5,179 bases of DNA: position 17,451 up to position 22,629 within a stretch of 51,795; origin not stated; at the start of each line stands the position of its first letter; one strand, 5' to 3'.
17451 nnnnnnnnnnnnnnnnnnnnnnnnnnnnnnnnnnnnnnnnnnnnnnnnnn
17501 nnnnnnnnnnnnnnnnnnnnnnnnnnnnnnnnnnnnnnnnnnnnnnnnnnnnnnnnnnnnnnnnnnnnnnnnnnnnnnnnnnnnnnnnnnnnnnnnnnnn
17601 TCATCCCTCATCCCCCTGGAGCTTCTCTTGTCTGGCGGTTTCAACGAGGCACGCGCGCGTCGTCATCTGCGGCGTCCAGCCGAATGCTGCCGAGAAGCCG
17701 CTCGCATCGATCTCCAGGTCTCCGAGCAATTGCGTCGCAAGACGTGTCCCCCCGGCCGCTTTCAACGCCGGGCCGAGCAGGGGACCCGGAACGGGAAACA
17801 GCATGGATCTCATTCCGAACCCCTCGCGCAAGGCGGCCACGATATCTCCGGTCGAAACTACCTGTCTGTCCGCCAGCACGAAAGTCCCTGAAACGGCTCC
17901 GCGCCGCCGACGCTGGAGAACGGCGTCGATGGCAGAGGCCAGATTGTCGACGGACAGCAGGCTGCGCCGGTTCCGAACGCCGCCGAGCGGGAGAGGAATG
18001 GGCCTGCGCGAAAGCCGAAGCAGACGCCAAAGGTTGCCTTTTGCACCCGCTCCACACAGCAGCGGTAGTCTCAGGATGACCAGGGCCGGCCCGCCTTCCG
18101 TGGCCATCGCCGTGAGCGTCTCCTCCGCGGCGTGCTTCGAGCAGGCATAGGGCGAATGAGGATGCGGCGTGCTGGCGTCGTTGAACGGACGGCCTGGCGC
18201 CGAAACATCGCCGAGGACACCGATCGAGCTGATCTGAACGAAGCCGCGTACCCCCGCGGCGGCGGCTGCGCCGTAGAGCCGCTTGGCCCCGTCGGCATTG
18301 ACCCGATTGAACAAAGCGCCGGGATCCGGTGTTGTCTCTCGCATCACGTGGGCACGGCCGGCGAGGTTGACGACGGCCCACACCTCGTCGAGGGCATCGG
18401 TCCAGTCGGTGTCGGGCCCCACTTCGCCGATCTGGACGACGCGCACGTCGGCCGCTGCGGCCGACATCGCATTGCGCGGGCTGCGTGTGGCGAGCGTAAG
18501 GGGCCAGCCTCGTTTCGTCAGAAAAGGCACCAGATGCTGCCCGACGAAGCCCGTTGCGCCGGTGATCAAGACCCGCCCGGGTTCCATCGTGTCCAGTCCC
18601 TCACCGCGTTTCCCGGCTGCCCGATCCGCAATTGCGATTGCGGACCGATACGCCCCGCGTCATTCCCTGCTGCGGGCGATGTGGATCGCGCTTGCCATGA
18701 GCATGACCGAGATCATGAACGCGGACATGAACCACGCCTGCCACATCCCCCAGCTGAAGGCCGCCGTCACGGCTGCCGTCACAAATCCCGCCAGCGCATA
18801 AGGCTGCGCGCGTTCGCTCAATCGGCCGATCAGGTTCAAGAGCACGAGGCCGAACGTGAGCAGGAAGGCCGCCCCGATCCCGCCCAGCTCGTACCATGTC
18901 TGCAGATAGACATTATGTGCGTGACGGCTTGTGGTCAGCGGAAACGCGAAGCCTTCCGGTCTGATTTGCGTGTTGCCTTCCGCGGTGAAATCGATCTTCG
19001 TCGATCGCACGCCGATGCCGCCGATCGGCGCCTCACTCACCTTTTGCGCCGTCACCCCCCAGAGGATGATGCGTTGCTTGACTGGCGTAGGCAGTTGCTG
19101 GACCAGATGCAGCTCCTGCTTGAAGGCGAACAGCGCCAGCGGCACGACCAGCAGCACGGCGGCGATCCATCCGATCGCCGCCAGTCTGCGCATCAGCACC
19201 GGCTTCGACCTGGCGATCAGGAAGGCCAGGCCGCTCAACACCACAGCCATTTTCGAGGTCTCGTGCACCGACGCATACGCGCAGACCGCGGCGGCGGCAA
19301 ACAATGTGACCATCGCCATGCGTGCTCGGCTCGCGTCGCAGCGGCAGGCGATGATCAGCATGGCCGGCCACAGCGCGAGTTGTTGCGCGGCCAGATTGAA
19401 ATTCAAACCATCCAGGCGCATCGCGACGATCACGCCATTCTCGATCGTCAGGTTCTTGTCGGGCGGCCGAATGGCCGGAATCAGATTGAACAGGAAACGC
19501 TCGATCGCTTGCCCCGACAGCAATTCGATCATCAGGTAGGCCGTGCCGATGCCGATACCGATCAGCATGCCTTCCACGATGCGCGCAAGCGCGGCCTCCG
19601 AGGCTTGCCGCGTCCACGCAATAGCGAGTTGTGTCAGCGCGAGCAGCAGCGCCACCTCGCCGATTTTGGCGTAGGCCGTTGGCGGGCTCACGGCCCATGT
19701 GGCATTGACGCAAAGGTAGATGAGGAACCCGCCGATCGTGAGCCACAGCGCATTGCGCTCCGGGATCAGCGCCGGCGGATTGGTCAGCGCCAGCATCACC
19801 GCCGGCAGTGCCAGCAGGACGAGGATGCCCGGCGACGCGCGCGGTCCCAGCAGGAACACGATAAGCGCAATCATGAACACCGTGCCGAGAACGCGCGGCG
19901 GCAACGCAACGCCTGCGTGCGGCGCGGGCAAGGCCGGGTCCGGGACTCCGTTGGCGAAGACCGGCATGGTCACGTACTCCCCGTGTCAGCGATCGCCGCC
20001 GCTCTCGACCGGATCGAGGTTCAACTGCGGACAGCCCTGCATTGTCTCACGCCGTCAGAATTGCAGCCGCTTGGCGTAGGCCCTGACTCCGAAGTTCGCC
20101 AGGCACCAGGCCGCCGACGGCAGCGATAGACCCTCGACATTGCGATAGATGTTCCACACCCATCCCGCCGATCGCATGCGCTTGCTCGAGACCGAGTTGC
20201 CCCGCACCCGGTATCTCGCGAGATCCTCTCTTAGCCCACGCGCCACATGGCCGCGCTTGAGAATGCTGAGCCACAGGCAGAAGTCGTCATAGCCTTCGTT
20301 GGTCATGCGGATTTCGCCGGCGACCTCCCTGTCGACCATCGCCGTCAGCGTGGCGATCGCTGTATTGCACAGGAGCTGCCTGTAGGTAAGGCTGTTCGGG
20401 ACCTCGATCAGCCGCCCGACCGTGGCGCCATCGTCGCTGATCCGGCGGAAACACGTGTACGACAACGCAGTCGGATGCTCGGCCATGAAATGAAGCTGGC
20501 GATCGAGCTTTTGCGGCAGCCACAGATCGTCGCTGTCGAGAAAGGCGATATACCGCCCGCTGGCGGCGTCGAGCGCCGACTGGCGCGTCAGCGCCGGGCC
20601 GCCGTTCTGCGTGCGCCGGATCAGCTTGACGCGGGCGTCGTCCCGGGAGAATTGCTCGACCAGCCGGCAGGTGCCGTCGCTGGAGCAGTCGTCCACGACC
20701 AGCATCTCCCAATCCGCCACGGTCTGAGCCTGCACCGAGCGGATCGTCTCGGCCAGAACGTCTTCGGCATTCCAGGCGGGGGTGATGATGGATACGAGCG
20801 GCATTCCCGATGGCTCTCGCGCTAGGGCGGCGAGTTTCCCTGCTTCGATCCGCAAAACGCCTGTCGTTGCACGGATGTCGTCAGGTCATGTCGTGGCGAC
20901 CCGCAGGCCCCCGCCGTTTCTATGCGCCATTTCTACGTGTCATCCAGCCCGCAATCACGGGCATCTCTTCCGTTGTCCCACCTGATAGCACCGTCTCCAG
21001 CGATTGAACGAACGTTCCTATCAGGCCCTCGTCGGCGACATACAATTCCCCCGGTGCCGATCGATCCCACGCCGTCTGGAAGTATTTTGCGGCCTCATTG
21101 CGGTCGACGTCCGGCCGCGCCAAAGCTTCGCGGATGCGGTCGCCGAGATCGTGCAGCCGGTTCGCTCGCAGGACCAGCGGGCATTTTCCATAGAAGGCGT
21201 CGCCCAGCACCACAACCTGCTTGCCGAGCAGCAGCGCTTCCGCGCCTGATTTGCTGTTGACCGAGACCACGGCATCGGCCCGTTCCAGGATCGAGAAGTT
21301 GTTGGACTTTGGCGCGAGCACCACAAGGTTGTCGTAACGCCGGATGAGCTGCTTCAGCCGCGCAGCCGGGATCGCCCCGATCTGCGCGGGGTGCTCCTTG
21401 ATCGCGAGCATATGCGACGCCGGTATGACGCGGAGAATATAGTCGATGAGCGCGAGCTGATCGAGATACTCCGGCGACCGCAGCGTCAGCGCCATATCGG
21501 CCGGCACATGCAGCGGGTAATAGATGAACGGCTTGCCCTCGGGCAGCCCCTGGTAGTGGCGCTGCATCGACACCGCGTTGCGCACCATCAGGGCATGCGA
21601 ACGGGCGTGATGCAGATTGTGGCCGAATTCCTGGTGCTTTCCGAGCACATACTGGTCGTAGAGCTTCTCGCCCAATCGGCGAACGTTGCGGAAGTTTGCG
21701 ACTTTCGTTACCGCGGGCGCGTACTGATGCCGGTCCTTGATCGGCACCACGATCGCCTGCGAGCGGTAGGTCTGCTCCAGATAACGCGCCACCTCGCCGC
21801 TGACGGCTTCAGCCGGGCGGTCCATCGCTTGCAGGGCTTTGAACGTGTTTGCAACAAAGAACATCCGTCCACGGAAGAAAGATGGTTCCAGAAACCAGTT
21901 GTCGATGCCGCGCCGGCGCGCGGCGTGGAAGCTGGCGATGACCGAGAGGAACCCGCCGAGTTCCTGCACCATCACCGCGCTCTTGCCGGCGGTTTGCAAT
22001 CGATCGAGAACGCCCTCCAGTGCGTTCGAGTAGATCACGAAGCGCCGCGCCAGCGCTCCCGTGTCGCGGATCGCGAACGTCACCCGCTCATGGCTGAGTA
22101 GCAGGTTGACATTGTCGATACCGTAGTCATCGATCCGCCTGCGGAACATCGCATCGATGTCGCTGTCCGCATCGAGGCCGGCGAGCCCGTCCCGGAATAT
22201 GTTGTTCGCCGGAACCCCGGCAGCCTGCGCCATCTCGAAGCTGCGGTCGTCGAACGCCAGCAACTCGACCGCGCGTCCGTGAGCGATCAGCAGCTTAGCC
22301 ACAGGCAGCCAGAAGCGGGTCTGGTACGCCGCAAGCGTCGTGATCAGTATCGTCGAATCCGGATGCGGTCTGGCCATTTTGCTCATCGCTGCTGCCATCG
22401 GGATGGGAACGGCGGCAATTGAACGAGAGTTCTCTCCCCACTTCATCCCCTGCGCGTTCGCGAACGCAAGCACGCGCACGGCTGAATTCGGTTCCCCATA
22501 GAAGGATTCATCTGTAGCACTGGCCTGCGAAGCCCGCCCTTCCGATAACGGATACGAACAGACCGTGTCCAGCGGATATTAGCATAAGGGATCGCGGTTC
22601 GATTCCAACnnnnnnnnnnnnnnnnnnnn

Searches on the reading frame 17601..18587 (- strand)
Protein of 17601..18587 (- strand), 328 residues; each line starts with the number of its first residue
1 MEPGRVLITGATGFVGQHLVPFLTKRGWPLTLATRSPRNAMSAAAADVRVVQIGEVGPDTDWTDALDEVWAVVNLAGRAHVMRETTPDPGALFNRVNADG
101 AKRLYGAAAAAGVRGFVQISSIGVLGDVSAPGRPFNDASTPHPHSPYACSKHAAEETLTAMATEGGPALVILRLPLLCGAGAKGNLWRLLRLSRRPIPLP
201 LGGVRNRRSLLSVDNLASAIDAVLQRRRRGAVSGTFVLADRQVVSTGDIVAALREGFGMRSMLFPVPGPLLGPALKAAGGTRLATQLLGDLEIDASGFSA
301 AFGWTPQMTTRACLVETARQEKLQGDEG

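Call 16: search_protein_families(library=pfam, proteins=[window:17601-18587:-], max_evalue=0.001)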
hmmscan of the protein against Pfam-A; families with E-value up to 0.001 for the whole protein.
window:17601-18587:- (328 aa): 7 families
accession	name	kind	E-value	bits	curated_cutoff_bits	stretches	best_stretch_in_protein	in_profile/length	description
PF01370.27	Epimerase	-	3.7e-34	118.6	20.9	1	6-238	1-239/240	NAD dependent epimerase/dehydratase family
PF16363.11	GDP_Man_Dehyd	-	5.3e-18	66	27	1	7-251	1-260/332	GDP-mannose 4,6 dehydratase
PF13460.12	NAD_binding_10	-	1.1e-15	58.5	27.2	1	10-160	1-133/184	NAD(P)H-binding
PF04321.23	RmlD_sub_bind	-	1.7e-12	47.5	27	1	5-259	2-233/287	RmlD substrate binding domain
PF01073.25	3Beta_HSD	-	7.6e-12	45.3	22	1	7-160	1-159/280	3-beta hydroxysteroid dehydrogenase/isomerase family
PF07993.18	NAD_binding_4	-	3.4e-08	33.4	20.1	0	59-184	79-214/258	Male sterility protein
PF05368.20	NmrA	-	3.5e-05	24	27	1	5-117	4-103/298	NmrA-like family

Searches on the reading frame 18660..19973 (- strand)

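Call 16: search_protein_families(library=pfam, proteins=[window:18660-19973:-], max_evalue=0.001)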
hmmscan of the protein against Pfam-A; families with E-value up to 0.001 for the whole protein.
window:18660-19973:- (437 aa): 1 family
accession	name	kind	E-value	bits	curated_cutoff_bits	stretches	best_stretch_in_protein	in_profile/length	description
PF04932.20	Wzy_C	-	1e-15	58.3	31.7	1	225-372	3-149/149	O-Antigen ligase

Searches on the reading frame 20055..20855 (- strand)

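Call 16: search_protein_families(library=pfam, proteins=[window:20055-20855:-], max_evalue=0.001)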
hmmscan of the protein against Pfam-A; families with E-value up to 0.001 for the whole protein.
window:20055-20855:- (266 aa): 3 families
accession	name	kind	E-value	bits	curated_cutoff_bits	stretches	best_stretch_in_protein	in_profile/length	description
PF00535.33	Glycos_transf_2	-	2.6e-34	119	23.3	1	22-173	1-157/168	Glycosyl transferase family 2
PF13641.12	Glyco_tranf_2_3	-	5.4e-13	49.9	27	1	21-129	3-115/230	Glycosyltransferase like family 2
PF10111.15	Glyco_tranf_2_2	-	9.6e-08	32.3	27.3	1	23-124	2-106/276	Glycosyltransferase like family 2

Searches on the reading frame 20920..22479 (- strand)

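Call 16: search_protein_families(library=pfam, proteins=[window:20920-22479:-], max_evalue=0.001)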
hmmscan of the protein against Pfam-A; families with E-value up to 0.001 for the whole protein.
window:20920-22479:- (519 aa): 1 family
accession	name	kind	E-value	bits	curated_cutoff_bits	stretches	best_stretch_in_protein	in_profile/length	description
PF05159.20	Capsule_synth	-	1.8e-14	54.4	20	1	305-430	134-266/310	Capsule polysaccharide biosynthesis protein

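Call 82: search_protein_families(library=ncbifam, proteins=[window:20920-22479:-], max_evalue=0.00001)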
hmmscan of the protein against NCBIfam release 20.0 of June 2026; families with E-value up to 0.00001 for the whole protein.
window:20920-22479:- (519 aa): 0 families
